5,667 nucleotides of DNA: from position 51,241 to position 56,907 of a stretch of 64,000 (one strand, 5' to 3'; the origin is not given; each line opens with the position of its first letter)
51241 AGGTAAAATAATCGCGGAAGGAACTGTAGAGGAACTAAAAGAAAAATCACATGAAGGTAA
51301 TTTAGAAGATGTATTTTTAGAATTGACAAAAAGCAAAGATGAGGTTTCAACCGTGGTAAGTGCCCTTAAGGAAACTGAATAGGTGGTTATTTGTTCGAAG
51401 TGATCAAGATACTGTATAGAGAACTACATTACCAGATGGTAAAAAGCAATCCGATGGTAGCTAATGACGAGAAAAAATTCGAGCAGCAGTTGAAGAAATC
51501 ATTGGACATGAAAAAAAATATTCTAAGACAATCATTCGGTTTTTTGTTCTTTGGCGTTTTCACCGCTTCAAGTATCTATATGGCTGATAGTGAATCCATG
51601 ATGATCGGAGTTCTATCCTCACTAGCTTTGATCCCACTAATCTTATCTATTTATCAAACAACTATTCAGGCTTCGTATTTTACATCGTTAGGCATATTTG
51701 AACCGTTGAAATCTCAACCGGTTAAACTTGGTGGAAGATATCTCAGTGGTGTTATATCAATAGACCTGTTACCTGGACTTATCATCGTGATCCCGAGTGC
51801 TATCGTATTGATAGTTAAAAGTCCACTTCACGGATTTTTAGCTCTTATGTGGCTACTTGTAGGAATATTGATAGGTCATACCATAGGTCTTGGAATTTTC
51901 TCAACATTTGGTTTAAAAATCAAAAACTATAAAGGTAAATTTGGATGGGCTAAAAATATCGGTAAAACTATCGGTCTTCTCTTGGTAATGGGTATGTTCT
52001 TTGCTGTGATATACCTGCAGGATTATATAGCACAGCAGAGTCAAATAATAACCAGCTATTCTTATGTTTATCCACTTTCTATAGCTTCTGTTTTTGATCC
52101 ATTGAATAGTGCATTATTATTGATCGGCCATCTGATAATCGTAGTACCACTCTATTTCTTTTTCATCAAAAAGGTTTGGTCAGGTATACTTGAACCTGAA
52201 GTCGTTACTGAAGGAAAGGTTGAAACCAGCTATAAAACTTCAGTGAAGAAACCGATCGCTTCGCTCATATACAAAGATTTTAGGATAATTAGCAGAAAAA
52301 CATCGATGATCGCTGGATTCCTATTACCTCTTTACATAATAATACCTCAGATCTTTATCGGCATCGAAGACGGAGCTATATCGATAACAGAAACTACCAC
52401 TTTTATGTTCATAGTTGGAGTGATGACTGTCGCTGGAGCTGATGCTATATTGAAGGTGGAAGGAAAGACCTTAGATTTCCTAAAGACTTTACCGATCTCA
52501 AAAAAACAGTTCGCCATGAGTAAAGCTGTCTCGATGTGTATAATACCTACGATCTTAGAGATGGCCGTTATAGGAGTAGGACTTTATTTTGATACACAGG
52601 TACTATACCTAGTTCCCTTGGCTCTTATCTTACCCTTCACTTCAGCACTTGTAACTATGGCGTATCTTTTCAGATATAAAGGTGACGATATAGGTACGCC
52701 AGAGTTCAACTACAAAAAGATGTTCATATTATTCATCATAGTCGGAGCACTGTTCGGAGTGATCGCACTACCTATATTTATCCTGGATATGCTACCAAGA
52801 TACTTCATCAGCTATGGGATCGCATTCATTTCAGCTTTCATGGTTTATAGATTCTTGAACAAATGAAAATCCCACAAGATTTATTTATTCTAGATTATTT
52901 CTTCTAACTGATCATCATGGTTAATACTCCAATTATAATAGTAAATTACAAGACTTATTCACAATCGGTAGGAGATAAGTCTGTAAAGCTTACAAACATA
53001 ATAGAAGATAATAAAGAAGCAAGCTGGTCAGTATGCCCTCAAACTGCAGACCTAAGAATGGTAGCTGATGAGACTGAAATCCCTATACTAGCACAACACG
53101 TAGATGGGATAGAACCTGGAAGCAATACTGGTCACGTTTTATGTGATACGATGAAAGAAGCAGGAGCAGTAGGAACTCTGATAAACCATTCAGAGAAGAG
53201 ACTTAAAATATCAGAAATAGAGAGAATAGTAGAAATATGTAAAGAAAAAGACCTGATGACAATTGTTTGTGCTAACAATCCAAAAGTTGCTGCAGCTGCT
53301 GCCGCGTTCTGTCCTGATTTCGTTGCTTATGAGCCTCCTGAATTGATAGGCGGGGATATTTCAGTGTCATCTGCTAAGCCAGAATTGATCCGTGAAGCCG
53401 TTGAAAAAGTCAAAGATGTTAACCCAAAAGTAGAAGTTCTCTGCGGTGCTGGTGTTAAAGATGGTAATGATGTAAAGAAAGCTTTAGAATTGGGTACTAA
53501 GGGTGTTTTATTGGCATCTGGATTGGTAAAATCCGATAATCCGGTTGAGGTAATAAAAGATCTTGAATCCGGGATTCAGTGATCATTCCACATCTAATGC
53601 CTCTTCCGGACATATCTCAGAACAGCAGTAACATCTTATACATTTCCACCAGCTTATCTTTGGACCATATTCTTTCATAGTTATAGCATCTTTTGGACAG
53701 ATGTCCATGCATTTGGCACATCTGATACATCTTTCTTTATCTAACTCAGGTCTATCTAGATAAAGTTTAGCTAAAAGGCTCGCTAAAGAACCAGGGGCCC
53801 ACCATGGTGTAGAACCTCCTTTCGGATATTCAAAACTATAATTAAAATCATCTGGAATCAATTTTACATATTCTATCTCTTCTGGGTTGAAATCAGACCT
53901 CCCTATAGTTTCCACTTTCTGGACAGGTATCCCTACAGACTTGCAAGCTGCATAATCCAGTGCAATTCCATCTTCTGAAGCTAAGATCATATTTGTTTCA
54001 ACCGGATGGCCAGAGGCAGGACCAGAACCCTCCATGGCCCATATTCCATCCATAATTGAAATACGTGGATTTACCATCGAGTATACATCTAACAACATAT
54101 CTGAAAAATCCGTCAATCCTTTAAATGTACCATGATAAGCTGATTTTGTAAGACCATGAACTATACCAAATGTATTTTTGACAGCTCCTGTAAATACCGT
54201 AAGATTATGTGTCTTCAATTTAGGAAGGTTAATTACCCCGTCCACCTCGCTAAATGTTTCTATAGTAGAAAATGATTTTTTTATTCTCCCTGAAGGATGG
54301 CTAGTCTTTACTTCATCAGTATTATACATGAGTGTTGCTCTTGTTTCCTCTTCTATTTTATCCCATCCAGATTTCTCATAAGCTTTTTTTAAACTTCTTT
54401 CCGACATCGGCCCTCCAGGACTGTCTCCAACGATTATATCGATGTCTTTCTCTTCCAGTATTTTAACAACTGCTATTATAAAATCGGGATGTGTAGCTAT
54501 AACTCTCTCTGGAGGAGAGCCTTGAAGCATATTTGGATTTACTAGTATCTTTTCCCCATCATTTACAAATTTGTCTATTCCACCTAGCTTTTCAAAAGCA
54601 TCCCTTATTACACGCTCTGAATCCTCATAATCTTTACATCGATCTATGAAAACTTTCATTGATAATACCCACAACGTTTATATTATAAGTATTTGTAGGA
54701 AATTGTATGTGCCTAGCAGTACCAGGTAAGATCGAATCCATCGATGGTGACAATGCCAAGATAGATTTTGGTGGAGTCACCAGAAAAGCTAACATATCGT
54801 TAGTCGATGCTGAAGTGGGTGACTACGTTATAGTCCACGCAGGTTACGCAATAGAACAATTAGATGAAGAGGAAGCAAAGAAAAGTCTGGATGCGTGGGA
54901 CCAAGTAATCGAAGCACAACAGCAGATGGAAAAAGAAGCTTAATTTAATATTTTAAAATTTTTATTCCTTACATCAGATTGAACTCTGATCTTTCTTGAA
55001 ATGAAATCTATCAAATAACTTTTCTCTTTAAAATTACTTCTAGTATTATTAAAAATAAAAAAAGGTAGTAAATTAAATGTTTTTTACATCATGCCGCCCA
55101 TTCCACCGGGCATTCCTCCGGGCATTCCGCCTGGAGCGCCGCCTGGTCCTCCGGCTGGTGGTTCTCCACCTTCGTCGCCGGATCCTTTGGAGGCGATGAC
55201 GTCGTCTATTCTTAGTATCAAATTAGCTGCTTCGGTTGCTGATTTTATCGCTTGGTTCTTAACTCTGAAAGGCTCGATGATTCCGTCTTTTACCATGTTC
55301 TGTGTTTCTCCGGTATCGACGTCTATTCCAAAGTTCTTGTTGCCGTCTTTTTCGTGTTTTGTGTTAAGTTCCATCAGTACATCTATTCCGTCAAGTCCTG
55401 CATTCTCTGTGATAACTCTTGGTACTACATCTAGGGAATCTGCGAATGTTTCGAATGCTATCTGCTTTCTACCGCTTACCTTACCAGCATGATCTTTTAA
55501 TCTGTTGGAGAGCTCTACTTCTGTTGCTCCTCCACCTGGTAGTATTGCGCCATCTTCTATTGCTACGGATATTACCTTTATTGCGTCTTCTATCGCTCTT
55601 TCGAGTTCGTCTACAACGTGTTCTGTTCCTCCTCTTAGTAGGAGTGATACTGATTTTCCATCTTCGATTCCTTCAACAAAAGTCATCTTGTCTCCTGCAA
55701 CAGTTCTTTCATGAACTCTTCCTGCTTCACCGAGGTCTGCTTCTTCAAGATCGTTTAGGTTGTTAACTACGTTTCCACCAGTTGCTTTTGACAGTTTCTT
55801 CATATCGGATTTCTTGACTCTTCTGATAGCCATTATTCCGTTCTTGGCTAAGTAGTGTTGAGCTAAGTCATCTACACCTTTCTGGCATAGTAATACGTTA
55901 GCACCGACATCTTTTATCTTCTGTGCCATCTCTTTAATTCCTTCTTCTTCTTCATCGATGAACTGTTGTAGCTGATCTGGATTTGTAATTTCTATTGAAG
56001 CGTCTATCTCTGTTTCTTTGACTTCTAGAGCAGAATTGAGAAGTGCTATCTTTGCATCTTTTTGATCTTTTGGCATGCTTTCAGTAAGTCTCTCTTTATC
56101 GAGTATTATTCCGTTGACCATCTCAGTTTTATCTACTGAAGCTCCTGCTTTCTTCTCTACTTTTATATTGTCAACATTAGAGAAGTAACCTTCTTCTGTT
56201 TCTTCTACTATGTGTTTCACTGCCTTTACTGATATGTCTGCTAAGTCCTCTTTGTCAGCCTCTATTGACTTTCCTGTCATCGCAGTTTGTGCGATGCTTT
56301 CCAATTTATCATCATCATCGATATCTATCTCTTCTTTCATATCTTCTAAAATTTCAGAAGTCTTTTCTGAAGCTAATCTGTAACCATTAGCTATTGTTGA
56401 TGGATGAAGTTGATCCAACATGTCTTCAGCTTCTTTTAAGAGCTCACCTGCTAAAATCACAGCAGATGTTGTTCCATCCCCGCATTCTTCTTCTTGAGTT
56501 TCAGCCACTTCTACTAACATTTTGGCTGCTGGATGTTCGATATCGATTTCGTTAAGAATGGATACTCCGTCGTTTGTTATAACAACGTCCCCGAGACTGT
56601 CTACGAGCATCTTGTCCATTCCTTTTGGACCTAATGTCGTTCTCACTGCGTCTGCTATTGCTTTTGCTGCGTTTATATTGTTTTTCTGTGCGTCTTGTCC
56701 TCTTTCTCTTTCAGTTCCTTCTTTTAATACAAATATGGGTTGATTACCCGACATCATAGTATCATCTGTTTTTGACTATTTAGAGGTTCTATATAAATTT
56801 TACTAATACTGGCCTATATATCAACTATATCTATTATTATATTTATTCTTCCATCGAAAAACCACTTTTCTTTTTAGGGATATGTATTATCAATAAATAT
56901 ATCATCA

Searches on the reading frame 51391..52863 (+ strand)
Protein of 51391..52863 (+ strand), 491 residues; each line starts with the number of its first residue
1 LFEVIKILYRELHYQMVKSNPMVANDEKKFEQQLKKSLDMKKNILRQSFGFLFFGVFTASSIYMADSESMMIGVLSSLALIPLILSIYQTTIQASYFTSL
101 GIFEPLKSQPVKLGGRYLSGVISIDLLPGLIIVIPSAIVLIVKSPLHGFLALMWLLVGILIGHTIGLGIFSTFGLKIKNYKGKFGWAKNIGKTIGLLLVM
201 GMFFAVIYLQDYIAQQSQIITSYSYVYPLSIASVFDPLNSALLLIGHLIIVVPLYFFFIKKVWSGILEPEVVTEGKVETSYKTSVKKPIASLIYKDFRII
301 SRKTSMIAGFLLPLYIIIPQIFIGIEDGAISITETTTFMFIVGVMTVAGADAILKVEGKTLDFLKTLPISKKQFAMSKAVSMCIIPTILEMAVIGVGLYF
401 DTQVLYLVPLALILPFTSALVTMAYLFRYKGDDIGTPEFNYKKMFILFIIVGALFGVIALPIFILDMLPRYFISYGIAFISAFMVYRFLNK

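Call 60: search_protein_families(library=pfam, proteins=[window:51391-52863:+], max_evalue=0.00001)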
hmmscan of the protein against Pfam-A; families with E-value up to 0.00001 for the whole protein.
window:51391-52863:+ (491 aa): 1 family
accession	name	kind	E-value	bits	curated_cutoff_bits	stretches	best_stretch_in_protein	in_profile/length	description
PF09847.15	12TM_1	-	1.9e-68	232.1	33.2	1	40-486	2-446/448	Membrane protein of 12 TMs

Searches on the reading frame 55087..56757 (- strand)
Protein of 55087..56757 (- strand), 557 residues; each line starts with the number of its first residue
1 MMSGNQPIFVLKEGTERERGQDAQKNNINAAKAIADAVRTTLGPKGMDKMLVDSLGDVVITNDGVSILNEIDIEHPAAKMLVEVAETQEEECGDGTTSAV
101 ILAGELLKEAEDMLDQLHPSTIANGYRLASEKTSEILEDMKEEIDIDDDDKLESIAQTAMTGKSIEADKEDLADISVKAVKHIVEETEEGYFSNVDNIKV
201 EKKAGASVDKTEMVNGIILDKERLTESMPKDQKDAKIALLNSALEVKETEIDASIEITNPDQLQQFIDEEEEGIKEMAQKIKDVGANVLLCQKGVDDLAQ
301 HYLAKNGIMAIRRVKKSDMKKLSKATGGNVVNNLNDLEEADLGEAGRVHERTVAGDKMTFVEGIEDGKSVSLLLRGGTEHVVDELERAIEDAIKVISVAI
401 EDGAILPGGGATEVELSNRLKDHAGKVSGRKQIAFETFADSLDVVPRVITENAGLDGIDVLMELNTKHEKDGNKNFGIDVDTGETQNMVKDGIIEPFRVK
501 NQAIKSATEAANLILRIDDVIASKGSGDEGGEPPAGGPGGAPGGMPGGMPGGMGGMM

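Call 60: search_protein_families(library=pfam, proteins=[window:55087-56757:-], max_evalue=0.00001)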
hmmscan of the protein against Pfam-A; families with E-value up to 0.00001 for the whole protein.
window:55087-56757:- (557 aa): 1 family
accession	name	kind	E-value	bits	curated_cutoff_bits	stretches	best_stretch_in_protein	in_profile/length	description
PF00118.29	Cpn60_TCP1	-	3.5e-182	606.9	34.3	1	34-524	1-489/490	TCP-1/cpn60 chaperonin family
